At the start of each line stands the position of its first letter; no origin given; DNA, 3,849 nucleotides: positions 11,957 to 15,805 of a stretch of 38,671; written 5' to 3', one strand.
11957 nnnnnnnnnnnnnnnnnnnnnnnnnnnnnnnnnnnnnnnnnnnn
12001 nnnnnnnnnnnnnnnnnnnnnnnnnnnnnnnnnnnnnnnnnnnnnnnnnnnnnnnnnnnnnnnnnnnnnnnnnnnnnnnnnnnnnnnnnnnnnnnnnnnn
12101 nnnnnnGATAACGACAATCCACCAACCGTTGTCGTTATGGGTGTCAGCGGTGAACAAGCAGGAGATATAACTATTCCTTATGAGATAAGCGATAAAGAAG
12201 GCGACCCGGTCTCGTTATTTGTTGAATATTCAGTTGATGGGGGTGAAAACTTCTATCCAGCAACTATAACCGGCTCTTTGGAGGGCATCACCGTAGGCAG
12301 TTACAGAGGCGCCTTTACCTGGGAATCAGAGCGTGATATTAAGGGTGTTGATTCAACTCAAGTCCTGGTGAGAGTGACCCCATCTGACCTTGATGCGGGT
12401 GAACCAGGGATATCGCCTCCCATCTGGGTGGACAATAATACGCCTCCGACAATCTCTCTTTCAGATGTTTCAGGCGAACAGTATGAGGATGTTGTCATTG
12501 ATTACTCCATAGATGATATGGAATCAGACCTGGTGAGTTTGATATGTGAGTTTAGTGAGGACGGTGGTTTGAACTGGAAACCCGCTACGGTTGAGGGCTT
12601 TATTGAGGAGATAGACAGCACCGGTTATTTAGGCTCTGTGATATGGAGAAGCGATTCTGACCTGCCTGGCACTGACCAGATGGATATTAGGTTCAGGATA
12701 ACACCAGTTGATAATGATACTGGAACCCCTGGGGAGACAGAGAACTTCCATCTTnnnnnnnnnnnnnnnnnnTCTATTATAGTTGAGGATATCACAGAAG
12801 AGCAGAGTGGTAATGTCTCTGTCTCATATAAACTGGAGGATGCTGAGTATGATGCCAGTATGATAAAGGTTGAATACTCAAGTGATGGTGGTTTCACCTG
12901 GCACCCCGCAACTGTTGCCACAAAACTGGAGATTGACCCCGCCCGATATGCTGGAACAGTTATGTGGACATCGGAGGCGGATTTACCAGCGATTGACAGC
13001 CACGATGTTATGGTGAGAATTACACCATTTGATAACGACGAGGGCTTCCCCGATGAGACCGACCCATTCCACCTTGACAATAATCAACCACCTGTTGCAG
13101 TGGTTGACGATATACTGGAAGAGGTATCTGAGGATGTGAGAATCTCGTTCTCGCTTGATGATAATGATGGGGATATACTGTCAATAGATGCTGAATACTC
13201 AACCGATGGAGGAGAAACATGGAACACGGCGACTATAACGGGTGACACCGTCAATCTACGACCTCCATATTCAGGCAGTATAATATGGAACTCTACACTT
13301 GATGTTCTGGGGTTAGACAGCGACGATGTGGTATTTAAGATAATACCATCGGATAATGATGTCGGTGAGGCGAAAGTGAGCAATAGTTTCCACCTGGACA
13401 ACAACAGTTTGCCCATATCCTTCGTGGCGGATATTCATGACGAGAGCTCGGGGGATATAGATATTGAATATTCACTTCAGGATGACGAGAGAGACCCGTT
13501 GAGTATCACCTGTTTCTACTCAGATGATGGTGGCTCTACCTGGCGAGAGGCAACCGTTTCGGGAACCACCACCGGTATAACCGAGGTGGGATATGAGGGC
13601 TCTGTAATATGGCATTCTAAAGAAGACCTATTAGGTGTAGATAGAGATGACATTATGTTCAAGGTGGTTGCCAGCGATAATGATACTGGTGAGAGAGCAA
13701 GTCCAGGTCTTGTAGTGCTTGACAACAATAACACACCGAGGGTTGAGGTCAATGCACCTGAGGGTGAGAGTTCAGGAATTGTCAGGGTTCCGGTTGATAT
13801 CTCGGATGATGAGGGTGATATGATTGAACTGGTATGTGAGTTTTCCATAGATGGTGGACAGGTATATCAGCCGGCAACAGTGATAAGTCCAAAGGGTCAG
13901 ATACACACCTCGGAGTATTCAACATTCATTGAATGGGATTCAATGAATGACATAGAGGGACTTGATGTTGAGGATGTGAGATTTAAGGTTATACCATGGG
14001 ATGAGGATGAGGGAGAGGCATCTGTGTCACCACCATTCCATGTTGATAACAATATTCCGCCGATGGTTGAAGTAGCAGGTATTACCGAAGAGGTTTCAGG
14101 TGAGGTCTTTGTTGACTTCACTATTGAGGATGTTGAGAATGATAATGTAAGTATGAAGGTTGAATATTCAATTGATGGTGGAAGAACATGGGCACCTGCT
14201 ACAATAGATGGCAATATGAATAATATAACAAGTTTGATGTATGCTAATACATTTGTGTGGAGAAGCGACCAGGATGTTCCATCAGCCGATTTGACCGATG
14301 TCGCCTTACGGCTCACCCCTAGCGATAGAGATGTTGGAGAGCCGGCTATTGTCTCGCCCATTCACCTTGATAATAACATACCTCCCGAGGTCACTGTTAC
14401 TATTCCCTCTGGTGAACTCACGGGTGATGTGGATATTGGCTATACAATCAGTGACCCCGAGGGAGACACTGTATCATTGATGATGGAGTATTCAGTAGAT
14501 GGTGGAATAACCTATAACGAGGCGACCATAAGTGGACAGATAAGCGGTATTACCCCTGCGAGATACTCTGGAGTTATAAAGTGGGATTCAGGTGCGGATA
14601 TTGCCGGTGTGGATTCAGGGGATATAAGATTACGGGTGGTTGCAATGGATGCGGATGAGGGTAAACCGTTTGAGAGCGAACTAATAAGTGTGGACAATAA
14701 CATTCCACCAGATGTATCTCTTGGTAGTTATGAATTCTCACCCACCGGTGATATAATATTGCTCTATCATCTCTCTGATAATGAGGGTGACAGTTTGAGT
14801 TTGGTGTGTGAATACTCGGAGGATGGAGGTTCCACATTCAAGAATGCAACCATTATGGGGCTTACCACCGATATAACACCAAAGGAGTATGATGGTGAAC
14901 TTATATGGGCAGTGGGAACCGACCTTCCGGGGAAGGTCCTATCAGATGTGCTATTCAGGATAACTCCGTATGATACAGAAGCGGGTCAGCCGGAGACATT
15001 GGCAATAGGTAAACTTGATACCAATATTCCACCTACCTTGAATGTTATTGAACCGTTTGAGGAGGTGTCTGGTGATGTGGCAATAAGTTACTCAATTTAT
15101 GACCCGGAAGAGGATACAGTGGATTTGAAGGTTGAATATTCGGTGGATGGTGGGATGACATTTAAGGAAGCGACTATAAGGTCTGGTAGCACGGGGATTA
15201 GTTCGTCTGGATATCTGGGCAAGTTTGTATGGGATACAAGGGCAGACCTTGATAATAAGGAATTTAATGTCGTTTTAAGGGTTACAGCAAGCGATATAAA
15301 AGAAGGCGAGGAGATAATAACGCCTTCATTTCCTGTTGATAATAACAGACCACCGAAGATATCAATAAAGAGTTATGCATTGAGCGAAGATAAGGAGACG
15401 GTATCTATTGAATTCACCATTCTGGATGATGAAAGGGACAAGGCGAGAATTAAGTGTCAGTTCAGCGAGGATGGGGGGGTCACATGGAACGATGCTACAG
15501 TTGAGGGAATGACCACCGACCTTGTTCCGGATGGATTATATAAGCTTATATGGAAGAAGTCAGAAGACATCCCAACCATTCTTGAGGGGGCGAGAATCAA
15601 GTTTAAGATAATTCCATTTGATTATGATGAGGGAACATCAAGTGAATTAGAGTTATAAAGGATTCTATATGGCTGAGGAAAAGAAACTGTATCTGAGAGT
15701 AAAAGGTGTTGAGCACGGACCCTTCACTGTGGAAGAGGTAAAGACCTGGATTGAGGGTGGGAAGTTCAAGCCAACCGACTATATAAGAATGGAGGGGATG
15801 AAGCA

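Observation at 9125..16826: Candidate two-gene envelope-spanning adhesion module (giant adhesin plus GltJ-like coupler), possibly a gliding- or focal-adhesion-like system outside the Myxococcota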

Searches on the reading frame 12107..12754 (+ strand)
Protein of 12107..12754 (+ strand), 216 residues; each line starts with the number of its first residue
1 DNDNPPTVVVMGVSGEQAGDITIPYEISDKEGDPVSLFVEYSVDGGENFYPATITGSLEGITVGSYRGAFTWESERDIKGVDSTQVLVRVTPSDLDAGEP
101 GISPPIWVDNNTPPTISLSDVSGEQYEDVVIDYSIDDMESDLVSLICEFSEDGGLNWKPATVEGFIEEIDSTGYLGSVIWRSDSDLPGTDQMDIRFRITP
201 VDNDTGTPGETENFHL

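Call 42: search_solved_structures(query=A3, max_evalue=1)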
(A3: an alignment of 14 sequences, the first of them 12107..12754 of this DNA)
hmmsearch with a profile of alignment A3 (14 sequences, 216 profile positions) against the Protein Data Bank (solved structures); distinct sequences matched with E-value up to 1: 31.
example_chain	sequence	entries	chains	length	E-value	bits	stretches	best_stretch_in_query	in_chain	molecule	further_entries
4j9t_A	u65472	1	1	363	0.0087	18.7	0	147-166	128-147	designed unnatural amino acid dependent metalloprotein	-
1eur_A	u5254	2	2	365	0.0093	18.6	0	147-166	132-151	SIALIDASE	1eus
4fj6_A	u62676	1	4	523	0.04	16.5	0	21-55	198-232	glycoside hydrolase family 33, candidate sialidase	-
7lbu_A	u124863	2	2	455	0.062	15.9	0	147-159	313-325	Exo-alpha-sialidase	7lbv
1n1s_A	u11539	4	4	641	0.071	15.7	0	19-52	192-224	Sialidase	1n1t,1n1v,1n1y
2a75_A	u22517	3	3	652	0.075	15.6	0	19-52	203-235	sialidase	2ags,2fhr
1wcs_A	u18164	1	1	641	0.076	15.6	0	19-52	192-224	SIALIDASE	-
2ber_A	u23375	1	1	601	0.078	15.6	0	147-166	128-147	BACTERIAL SIALIDASE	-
2bzd_A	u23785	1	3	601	0.081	15.5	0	147-166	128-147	BACTERIAL SIALIDASE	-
1eut_A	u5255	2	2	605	0.081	15.5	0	147-166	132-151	SIALIDASE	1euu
1wcq_A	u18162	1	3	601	0.084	15.5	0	147-166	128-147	SIALIDASE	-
1mz5_A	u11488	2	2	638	0.09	15.4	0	19-52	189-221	sialidase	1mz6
1w8n_A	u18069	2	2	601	0.092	15.3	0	147-166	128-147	BACTERIAL SIALIDASE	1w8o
6mnj_A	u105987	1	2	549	0.11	15.1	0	22-61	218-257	Hz136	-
3a7q_A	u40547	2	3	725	0.12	15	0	128-174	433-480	Reelin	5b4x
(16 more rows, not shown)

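Call 49: predict_structure(alignment_id=A3)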
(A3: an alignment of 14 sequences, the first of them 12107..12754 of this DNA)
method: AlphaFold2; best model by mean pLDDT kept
length: 216 residues; sequences in the alignment: 14
mean_pLDDT: 91.8   pTM: 0.74
mean pLDDT of the five models: 91.8, 91.6, 91.5, 91.2, 88.5
residues with pLDDT >= 90: 164; 70-90: 50; 50-70: 2; < 50: 0
segments of 3 or more residues with pLDDT < 50: none
pLDDT, mean of each block of 10 residues (from residue 1): 88 93 93 91 96 88 83 94 95 93 96 92 91 90 94 96 86 85 93 96 93 95
secondary structure, 60 per line:
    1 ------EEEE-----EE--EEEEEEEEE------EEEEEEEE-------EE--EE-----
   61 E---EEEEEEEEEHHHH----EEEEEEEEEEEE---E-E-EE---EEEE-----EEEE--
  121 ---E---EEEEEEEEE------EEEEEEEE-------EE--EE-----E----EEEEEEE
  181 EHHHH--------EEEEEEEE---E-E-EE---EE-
elements in order: E7-10 E20-28 E35-42 E65-73 H74-77 E82-93 E106-109 E115-118 E128-136 E143-150 E174-181 H182-185 E194-201

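Call 52: fold_search(model_id=the predicted structure, library=pdb)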
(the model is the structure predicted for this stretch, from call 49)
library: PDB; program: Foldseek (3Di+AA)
matches with E <= 10: 1982; with E <= 0.001: 895
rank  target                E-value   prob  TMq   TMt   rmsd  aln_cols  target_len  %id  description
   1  9eza_C                8.0e-07  1.00  0.31  0.29  13.9       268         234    8  Interleukin-31 Receptor D1D2 in complex with Nemolizumab derived scFv (released 2025-07-16)
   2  7ua8_H                8.0e-07  1.00  0.27  0.26  17.3       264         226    8  Pfs230 D1 domain in complex with 230AL-20 (released 2023-02-15)
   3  5grz_A                8.9e-07  1.00  0.29  0.28  12.7       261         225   10  Crystal structure of disulfide-bonded diabody (released 2016-10-12)
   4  6ffj_E                8.9e-07  1.00  0.27  0.26  17.3       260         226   10  Anti-tumor antibody 14F7-derived single chain fragment variable (scFv) (released 2018-08-15)
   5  7ua8_I                9.5e-07  1.00  0.27  0.26  17.4       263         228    8  Pfs230 D1 domain in complex with 230AL-20 (released 2023-02-15)
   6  5gs2_D                1.3e-06  1.00  0.31  0.30  13.9       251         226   10  Crystal structure of diabody complex with repebody and MBP (released 2016-10-12)
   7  6vrp_A                1.6e-06  1.00  0.28  0.27  13.1       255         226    9  Reverse Transcriptase Diabody with R83T Mutation (released 2021-02-10)
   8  8h3b_B                1.6e-06  1.00  0.27  0.26  17.3       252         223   11  Crystal structure of antibody scFv against M2e Influenza peptide (released 2023-08-02)
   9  6ffj_G                1.6e-06  1.00  0.26  0.25  17.2       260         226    9  Anti-tumor antibody 14F7-derived single chain fragment variable (scFv) (released 2018-08-15)
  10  8sow_C                1.9e-06  1.00  0.28  0.27  17.3       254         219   10  Structure of the complex formed by human interleukin-2 and scFv F10 (released 2024-09-04)
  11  1dzb_A                1.9e-06  1.00  0.27  0.26  17.0       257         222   12  Crystal structure of phage library-derived single-chain Fv fragment 1F9 in complex with turkey egg-white lysozyme (released 2000-11-02)
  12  3rb7_G                2.0e-06  1.00  0.23  0.22  10.8       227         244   10  Crystal structure of CBD12 from CALX1.2 (released 2011-11-02)
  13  8r40_A                2.3e-06  1.00  0.33  0.30  15.0       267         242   10  Crystal structure of diabody CR57 in complex with rabies virus protein G domain III (released 2024-11-06)
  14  7aql_D                2.4e-06  1.00  0.27  0.26  17.3       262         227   12  Crystal Structure of an Anti-Plasminogen Activator Inhibitor-1 (PAI-1) scFv antibody fragment (scFv-33H1F7) (released 2021-11-03)
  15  5iwl_A                2.5e-06  1.00  0.29  0.28  12.5       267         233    9  CD47-diabody complex (released 2016-06-29)
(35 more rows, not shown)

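Call 56: find_homologous_proteins(query=A3, max_evalue=0.00001)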
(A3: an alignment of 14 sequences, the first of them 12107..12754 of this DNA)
Query A3 (14 sequences) (216 aa, profile of the alignment): 3 proteins with E <= 0.00001 among 1925 candidates.
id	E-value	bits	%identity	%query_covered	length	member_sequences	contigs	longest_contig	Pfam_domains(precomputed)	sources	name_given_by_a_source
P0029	7.6e-114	397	42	92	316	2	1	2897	PF21471.4,PF02012.27,PF03174.20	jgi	-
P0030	5.4e-101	354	42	100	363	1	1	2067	PF21471.4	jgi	jgi:hypothetical protein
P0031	1.3e-88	314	44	100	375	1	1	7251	-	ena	-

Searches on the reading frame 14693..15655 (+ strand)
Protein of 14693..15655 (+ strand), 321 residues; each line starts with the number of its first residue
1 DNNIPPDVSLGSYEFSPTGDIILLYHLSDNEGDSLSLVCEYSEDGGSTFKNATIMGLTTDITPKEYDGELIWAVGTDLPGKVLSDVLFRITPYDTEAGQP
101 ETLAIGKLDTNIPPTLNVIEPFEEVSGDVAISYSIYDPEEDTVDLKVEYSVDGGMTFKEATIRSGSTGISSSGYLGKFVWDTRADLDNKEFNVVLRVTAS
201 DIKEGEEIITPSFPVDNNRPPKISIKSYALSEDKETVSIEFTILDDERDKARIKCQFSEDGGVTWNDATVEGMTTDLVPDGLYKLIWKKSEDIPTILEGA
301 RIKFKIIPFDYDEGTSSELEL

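Call 63: find_related_loci(query=A4, collection=metagenome_contigs, flank=10000)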
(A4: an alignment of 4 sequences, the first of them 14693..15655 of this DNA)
Query A4 (321 aa) in metagenome_contigs; peptide patterns used: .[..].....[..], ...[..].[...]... (x = any residue, [..] = any of these).
186 stretches matched a pattern; 14 encode a relative of the query (tblastn E <= 1e-3); 13 distinct loci.
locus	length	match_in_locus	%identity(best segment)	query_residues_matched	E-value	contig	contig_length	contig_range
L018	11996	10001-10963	100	1-321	0e+0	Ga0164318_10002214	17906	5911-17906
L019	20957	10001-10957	67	1-319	1e-142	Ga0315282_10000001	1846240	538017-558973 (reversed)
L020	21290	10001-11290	65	1-321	1e-137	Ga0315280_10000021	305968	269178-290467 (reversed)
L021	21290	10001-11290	65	1-321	1e-137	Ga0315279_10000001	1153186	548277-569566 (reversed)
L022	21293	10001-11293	49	1-321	2e-97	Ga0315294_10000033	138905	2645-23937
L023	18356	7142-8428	46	1-321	6e-87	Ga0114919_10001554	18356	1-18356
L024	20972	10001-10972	42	1-321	1e-72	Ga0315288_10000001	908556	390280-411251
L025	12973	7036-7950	43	1-321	2e-70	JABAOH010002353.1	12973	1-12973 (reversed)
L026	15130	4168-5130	42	1-321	7e-64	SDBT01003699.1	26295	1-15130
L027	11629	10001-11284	36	1-320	4e-56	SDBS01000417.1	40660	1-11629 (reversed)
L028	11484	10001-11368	34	1-314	4e-47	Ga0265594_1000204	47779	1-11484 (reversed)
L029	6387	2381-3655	32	1-321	2e-35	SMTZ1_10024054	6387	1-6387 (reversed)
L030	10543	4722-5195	32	5-269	5e-11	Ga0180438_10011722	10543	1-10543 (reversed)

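Call 66: search_protein_families(library=pfam, proteins=[L022:11572-12957:+, L022:13096-14778:+, L024:11160-12914:+, L024:13070-13858:+, L025:8039-8686:+, L025:8734-9693:+, L026:5389-7287:-, L022:3860-4408:+, L024:3381-4316:+, L025:333-1232:+], max_evalue=0.001)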
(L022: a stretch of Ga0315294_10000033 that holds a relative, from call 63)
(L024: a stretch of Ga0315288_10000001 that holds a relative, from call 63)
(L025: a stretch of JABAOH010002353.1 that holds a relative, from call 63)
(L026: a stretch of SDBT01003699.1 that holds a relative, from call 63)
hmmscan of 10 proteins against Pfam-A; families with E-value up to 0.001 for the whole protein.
L022:11572-12957:+ (461 aa): 2 families
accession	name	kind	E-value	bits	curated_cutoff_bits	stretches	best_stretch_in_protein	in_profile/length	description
PF18962.6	Por_Secre_tail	-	3.5e-11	43.7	27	1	382-452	1-68/75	Secretion system C-terminal sorting domain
PF23911.1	DUF7253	-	2.3e-07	31.5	25.1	0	198-221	66-89/110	Domain of unknown function (DUF7253)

L022:13096-14778:+ (560 aa): 2 families
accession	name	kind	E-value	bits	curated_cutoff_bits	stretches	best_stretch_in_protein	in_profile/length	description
PF18962.6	Por_Secre_tail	-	1.1e-13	51.7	27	1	481-551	1-68/75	Secretion system C-terminal sorting domain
PF23911.1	DUF7253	-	0.00013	22.6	25.1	0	302-324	70-92/110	Domain of unknown function (DUF7253)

L024:11160-12914:+ (584 aa): 5 families
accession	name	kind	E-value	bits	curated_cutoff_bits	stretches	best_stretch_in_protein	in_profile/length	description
PF13175.12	AAA_15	-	4.5e-29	102.7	32.1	2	9-88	3-87/374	AAA ATPase domain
PF13304.12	AAA_21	-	6e-16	59.8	27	1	31-344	1-302/304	AAA domain, putative AbiEii toxin, Type IV TA system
PF02463.25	SMC_N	-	4.6e-08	33.2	40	1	9-53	2-48/220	RecF/RecN/SMC N terminal domain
PF11398.14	DUF2813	-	2.6e-07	30.8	21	1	12-86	6-81/372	Protein of unknown function (DUF2813)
PF13476.12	AAA_23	-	7.2e-05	23.9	27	1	12-82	2-66/201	AAA domain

L024:13070-13858:+ (262 aa): 0 families

L025:8039-8686:+ (215 aa): 4 families
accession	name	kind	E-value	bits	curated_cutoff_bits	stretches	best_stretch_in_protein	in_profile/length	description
PF01155.25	HypA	-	1.5e-05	25.4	28.9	0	83-114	70-96/112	Hydrogenase/urease nickel incorporation, metallochaperone, hypA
PF21344.3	Zn_ribbon_LysW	-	0.00014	21.9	27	0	156-180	2-29/46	Alpha-aminoadipate carrier protein LysW-like, globular domain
PF01485.27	IBR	-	0.00022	21.6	24.3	0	85-114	20-51/65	IBR domain, a half RING-finger domain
PF09723.15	Zn_ribbon_8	-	0.00094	19.6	34.4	0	86-113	8-35/41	Zinc ribbon domain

L025:8734-9693:+ (319 aa): 1 family
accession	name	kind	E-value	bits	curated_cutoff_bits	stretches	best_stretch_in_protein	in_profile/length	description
PF14870.12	PSII_BNR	-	6.4e-15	55.6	27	1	47-162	177-302/303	Photosynthesis system II assembly factor YCF48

L026:5389-7287:- (632 aa): 1 family
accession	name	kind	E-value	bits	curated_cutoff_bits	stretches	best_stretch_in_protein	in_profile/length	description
PF00474.23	SSF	-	3.5e-66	224.2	22.8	2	37-202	1-167/406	Sodium:solute symporter family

L022:3860-4408:+ (182 aa): 1 family
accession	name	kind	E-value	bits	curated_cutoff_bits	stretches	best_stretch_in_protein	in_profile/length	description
PF01966.28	HD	-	7.2e-07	29.9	22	1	75-168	15-111/116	HD domain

L024:3381-4316:+ (311 aa): 1 family
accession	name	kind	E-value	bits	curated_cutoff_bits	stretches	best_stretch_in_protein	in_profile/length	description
PF03279.18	Lip_A_acyltrans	-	1.1e-40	140.1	22.3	1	7-296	9-295/295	Bacterial lipid A biosynthesis acyltransferase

L025:333-1232:+ (299 aa): 1 family
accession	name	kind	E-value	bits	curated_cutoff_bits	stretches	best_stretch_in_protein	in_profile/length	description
PF03279.18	Lip_A_acyltrans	-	1.3e-41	143.2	22.3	1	19-294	20-293/295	Bacterial lipid A biosynthesis acyltransferase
